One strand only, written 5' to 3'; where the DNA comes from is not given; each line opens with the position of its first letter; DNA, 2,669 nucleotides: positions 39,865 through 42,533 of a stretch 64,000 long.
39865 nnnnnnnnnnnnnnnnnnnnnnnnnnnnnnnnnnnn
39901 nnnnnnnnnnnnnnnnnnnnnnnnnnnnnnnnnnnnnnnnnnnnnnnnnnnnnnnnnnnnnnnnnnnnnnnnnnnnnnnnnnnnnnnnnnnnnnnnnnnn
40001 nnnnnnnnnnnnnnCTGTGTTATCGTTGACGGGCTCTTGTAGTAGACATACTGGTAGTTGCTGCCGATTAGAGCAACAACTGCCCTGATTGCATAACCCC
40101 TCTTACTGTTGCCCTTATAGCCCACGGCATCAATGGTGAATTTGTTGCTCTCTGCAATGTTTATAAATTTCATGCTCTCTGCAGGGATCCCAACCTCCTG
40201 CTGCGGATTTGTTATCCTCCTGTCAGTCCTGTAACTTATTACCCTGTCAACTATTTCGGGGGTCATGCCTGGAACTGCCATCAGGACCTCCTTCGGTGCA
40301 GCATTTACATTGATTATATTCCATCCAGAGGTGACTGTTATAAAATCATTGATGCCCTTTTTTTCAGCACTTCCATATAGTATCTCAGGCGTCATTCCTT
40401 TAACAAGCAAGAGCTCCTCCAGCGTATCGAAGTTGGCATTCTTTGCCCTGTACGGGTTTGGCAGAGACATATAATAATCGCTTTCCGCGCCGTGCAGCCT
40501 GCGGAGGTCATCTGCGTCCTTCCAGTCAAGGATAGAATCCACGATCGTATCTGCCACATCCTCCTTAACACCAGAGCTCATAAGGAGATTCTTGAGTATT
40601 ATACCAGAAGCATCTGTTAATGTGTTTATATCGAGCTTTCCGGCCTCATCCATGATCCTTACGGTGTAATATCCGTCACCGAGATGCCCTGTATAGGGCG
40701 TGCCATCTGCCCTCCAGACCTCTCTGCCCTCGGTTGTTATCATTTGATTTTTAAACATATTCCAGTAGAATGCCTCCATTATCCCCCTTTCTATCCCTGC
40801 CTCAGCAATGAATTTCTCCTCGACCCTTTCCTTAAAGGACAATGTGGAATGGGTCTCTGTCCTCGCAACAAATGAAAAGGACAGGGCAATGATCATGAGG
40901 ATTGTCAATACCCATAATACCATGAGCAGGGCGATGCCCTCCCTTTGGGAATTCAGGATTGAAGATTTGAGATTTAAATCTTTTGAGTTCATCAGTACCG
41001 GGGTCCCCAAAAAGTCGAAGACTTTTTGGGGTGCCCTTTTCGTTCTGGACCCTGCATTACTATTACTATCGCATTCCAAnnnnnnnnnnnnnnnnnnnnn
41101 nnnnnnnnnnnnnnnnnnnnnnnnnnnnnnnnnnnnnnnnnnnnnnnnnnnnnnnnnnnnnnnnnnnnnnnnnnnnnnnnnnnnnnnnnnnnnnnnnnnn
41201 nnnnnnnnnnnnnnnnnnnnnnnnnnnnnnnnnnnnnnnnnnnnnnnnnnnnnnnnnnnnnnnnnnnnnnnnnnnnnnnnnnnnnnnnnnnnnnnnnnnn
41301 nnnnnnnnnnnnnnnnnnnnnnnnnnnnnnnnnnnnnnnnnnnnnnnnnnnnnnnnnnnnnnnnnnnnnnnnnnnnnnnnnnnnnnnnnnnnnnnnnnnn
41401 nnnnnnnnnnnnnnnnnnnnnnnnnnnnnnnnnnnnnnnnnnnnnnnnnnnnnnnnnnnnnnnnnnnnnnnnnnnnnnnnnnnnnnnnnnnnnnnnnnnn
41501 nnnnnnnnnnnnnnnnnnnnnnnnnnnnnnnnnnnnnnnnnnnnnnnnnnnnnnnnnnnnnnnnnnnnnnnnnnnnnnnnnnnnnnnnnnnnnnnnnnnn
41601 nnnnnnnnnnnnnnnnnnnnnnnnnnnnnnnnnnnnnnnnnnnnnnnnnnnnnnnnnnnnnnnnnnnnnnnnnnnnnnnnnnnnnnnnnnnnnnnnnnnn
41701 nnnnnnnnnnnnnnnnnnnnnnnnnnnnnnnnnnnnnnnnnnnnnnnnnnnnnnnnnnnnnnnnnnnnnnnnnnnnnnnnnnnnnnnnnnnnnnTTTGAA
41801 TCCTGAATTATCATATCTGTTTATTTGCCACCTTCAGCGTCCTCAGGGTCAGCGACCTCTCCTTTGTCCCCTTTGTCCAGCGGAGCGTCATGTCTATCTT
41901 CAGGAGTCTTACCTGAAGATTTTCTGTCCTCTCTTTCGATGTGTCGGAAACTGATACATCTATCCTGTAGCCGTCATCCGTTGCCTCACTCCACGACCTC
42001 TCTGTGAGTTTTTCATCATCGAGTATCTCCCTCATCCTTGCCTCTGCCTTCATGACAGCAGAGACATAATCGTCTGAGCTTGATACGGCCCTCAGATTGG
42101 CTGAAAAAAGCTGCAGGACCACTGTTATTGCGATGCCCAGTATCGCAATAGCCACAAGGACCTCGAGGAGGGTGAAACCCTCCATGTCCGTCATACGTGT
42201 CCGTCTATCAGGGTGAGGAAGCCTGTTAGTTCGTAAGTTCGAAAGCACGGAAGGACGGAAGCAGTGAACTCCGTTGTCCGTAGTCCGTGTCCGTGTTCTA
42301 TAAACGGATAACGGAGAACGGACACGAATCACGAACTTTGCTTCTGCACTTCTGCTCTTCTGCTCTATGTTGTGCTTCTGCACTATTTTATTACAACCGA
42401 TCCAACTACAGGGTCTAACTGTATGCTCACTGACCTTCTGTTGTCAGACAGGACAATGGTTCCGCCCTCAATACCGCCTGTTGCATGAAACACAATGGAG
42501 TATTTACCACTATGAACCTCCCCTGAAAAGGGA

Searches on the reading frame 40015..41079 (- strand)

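Call 41: search_protein_families(library=pfam, proteins=[window:40015-41079:-], max_evalue=0.00001)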
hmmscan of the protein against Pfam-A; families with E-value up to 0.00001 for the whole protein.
window:40015-41079:- (355 aa): 2 families
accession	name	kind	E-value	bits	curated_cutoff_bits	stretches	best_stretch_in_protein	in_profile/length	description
PF21687.3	T2SSK_1st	-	2.3e-20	73.7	26.2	1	147-234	1-95/107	Type II secretion system (T2SS), protein K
PF12836.13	HHH_3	-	2.3e-10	40.9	27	0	255-286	5-36/65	Helix-hairpin-helix motif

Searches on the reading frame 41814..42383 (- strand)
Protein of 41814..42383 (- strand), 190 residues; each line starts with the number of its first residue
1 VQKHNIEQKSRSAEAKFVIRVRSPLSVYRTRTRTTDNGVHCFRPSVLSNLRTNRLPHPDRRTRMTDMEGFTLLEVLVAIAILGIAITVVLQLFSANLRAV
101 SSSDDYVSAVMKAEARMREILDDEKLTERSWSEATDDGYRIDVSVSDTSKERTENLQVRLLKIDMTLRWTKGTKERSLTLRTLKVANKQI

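Call 41: search_protein_families(library=pfam, proteins=[window:41814-42383:-], max_evalue=0.00001)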
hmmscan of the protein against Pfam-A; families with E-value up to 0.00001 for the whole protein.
window:41814-42383:- (190 aa): 1 family
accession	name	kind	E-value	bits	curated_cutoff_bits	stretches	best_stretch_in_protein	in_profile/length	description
PF07963.17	N_methyl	-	1.8e-06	27.7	21.2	1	69-90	6-27/27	Prokaryotic N-terminal methylation motif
